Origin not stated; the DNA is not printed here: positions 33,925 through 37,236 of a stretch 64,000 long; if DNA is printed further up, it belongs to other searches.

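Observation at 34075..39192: TonB-dependent receptor paired with a T9SS-anchored beta-helix protein instead of a SusD-like lipoprotein (locus 1 of 2)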

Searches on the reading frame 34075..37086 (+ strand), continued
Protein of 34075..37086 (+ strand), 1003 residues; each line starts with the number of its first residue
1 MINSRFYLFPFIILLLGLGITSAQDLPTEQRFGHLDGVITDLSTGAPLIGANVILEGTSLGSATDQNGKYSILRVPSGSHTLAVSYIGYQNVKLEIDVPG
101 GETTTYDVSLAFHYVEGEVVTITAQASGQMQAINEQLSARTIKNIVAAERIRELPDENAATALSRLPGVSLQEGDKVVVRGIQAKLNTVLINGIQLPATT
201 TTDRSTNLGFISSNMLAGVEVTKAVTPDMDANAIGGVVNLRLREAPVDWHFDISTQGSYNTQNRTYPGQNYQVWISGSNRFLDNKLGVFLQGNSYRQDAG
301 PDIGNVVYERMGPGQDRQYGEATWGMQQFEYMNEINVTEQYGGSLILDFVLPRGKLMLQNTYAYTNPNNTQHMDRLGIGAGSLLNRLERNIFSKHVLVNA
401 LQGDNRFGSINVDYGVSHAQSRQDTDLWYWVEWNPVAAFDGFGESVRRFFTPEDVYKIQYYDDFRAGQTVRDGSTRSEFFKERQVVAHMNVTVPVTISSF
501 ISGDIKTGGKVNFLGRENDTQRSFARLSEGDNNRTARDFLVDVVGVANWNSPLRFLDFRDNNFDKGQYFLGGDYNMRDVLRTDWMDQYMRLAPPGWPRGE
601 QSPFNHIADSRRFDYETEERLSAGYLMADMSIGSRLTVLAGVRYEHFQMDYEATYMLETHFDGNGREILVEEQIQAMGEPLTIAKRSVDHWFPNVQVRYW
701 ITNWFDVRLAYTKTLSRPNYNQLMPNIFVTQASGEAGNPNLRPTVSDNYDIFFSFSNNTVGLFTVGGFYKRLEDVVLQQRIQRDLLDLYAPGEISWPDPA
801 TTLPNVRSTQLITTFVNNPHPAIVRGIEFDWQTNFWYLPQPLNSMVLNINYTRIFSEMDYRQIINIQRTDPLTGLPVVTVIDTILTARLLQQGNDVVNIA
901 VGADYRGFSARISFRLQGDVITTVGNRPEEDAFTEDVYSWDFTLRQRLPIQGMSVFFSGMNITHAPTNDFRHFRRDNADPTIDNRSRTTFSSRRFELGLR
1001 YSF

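Call 64: find_encoding_contigs(protein=P0246, flank=7000, max_places=1)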
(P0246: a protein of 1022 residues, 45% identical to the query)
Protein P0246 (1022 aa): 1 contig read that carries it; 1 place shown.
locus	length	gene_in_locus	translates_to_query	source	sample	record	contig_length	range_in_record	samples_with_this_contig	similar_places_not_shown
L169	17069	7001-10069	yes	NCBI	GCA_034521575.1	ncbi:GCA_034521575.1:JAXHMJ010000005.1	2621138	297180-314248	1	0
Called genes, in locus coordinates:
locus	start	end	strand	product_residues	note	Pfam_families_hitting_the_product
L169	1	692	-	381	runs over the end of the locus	PF00756:Esterase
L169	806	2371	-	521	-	PF22848:ASD1_dom, PF06964:Alpha-L-AF_C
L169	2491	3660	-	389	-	PF00331:Glyco_hydro_10, PF18962:Por_Secre_tail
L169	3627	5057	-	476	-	PF13385:Laminin_G_3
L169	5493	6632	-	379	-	PF00532:Peripla_BP_1 (weak), PF22177:PBP1_XylR (faint), PF13377:Peripla_BP_3, PF12833:HTH_18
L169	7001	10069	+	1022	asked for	PF13620:CarboxypepD_reg, PF13715:CarbopepD_reg_2, PF07715:Plug, PF00593:TonB_dep_Rec_b-barrel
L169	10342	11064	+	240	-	-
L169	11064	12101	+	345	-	PF18962:Por_Secre_tail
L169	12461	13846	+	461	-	PF13616:Rotamase_3, PF13145:Rotamase_2 (weak), PF00639:Rotamase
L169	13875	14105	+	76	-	-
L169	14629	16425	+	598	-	-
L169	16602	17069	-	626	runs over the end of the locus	PF16260:DUF4914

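Call 65: find_encoding_contigs(protein=P0220, flank=7000, max_places=1)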
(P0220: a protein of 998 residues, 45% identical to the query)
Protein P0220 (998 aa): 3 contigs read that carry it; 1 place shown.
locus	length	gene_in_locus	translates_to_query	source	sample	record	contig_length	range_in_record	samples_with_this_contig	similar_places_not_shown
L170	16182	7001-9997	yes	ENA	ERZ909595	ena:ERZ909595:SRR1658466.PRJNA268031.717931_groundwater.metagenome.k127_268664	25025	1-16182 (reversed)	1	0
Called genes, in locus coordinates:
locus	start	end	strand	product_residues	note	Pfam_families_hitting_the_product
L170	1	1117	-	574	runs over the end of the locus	PF00920:ILVD_EDD_N, PF24877:ILV_EDD_C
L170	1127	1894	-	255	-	PF11699:CENP-C_C (faint), PF02311:AraC_binding (faint), PF07883:Cupin_2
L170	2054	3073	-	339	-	PF01208:URO-D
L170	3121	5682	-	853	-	PF00759:Glyco_hydro_9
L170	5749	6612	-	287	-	PF00248:Aldo_ket_red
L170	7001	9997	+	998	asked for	PF13620:CarboxypepD_reg, PF13715:CarbopepD_reg_2, PF07715:Plug, PF00593:TonB_dep_Rec_b-barrel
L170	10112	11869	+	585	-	PF18962:Por_Secre_tail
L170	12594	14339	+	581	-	PF13145:Rotamase_2 (weak), PF13616:Rotamase_3, PF00639:Rotamase (weak), PF13145:Rotamase_2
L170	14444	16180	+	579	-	?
